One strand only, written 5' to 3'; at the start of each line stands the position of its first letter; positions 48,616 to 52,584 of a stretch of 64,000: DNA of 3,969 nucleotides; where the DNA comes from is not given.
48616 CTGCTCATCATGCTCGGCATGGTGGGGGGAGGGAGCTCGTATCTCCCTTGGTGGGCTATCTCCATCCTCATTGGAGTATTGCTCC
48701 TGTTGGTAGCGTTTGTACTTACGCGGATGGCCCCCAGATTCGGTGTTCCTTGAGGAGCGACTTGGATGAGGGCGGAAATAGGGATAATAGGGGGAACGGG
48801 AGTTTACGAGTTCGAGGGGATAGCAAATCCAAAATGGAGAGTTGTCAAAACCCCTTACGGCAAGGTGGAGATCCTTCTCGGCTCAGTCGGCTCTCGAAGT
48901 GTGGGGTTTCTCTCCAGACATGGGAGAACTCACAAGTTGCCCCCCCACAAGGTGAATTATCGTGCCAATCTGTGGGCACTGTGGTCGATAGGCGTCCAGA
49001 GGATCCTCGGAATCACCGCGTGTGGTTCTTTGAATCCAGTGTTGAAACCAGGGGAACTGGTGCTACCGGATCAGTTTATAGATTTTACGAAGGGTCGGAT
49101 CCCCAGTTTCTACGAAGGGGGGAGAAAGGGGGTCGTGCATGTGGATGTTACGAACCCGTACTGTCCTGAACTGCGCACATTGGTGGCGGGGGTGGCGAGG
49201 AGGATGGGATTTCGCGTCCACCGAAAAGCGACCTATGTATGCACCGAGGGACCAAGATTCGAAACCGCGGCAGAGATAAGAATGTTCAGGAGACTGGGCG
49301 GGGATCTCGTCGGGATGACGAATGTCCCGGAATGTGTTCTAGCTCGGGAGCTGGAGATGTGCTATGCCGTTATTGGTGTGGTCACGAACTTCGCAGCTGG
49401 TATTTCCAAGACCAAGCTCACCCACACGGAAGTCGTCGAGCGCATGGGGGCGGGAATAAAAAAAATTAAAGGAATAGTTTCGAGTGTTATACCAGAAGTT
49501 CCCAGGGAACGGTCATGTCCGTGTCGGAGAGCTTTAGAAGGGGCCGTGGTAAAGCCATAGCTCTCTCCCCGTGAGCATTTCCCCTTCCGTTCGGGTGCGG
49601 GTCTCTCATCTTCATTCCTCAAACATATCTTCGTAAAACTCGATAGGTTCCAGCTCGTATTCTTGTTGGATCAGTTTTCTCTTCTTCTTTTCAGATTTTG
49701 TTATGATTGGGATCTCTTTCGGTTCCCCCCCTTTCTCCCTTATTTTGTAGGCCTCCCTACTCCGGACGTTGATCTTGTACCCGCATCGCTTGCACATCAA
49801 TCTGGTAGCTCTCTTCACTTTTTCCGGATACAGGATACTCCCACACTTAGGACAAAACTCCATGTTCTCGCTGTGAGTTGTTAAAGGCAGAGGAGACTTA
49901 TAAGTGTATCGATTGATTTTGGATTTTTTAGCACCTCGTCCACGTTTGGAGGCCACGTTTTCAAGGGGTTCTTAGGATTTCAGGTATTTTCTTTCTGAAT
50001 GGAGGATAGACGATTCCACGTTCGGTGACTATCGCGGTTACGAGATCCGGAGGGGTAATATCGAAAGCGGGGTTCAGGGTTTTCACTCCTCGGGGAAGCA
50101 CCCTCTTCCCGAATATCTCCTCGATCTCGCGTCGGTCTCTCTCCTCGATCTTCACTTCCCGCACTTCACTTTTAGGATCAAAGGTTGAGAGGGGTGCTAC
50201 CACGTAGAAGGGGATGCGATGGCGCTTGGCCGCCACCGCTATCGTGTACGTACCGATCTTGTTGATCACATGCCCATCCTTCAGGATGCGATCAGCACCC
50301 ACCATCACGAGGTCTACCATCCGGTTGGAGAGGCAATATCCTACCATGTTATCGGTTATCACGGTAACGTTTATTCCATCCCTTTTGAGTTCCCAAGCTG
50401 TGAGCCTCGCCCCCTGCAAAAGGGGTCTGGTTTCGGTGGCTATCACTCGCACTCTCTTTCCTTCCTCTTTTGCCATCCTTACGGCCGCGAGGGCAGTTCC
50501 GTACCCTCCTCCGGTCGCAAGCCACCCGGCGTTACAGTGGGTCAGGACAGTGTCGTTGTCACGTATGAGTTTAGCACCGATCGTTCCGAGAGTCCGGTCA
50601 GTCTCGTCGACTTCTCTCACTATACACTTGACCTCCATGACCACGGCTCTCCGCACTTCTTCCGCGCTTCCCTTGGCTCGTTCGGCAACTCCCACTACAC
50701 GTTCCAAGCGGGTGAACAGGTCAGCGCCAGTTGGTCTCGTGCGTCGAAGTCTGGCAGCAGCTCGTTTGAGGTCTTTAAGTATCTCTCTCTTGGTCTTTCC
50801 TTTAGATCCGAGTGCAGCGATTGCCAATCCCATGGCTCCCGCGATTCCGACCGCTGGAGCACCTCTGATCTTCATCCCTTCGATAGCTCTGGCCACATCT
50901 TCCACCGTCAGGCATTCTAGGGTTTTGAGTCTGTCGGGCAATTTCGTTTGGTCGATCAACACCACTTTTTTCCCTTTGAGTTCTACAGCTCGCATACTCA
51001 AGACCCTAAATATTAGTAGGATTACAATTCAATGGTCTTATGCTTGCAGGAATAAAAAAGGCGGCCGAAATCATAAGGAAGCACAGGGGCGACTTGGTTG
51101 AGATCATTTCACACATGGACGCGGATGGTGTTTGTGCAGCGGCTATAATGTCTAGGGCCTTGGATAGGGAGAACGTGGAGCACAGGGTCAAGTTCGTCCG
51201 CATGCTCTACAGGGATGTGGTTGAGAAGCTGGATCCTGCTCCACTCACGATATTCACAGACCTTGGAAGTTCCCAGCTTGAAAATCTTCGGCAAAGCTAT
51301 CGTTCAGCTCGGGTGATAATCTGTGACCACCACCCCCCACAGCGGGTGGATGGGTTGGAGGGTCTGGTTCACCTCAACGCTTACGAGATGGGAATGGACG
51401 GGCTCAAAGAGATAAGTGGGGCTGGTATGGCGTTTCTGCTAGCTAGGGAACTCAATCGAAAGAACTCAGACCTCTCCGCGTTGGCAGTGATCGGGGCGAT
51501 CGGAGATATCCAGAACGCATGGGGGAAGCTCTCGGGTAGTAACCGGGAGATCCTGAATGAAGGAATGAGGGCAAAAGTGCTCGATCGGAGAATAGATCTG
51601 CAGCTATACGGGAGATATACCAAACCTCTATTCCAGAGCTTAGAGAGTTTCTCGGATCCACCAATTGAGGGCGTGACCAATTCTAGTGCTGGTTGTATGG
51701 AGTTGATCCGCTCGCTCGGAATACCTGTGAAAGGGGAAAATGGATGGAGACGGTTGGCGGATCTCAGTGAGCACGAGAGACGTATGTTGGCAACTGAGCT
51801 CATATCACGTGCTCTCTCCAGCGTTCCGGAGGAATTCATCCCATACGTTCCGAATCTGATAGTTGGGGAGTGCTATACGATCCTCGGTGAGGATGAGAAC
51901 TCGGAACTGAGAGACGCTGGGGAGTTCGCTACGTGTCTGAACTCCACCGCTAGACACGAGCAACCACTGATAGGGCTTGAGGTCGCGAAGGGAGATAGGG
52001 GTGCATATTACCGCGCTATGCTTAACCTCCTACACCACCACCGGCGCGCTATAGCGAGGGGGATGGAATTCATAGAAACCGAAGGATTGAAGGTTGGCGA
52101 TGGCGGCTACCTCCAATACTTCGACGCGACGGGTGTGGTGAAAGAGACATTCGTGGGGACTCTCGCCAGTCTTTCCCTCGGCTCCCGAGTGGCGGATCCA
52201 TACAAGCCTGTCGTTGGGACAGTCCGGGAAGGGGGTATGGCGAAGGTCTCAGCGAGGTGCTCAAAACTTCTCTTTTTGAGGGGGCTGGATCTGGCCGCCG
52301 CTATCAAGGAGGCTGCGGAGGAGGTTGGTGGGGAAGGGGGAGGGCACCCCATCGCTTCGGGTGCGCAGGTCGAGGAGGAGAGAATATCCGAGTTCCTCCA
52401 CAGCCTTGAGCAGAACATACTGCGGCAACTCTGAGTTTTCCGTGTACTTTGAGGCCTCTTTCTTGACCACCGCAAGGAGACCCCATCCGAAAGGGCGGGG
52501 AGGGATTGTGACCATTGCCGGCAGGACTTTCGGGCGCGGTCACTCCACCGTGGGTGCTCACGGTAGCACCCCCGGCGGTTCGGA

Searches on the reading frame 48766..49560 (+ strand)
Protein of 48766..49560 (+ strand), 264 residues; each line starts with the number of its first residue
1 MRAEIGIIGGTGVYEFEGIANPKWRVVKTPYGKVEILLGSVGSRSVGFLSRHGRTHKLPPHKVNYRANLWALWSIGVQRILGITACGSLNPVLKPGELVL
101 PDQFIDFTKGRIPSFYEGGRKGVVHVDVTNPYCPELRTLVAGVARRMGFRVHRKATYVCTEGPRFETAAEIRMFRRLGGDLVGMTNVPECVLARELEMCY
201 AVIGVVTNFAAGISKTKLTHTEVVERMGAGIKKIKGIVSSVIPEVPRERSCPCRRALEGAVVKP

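Call 49: search_protein_families(library=pfam, proteins=[window:48766-49560:+], max_evalue=0.001)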
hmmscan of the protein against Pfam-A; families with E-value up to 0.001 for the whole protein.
window:48766-49560:+ (264 aa): 1 family
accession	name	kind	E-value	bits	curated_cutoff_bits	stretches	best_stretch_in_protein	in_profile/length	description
PF01048.26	PNP_UDP_1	-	3.8e-49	167.6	25.1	1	4-242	1-232/233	Phosphorylase superfamily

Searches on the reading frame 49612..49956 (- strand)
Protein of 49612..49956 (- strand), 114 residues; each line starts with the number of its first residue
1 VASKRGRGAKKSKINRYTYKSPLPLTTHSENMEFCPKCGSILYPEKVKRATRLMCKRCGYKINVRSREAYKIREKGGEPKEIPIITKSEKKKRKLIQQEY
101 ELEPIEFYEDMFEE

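Call 49: search_protein_families(library=pfam, proteins=[window:49612-49956:-], max_evalue=0.001)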
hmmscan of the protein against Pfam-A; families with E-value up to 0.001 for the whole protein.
window:49612-49956:- (114 aa): 4 families
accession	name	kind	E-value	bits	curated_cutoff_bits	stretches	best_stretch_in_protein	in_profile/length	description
PF02150.21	Zn_ribbon_RPB9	-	5.2e-08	33.1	25.2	1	32-61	1-30/36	RNA polymerases M/15 Kd subunit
PF13240.11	Zn_Ribbon_1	-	2.9e-05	24.1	25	0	28-40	9-21/23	zinc-ribbon domain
PF12760.12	Zn_ribbon_IS1595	-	0.00054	20.3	25.4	1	35-60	21-45/46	Transposase zinc-ribbon domain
PF01485.27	IBR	-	0.00078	19.9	24.3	0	28-61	14-50/65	IBR domain, a half RING-finger domain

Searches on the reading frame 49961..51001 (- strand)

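Call 49: search_protein_families(library=pfam, proteins=[window:49961-51001:-], max_evalue=0.001)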
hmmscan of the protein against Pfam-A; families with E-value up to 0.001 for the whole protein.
window:49961-51001:- (346 aa): 1 family
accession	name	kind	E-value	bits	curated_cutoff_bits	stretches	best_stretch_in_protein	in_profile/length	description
PF01008.23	IF-2B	-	1.2e-88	297.4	22.4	1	44-333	1-280/280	Initiation factor 2 subunit family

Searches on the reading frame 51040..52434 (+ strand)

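Call 29: search_protein_families(library=pfam, proteins=[window:51040-52434:+], max_evalue=0.00001)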
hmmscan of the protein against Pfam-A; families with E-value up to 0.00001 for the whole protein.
window:51040-52434:+ (464 aa): 3 families
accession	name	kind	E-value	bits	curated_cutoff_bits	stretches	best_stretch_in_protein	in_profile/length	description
PF21763.2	DHH_CID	-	4.6e-19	69.1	27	1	189-261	1-73/84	DHH-CID domain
PF02272.25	DHHA1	-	2.1e-11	44.6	25.9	1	390-459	32-99/102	DHHA1 domain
PF01368.27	DHH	-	3.7e-10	40.6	28.1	1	22-141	4-108/125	DHH family, N-terminal domain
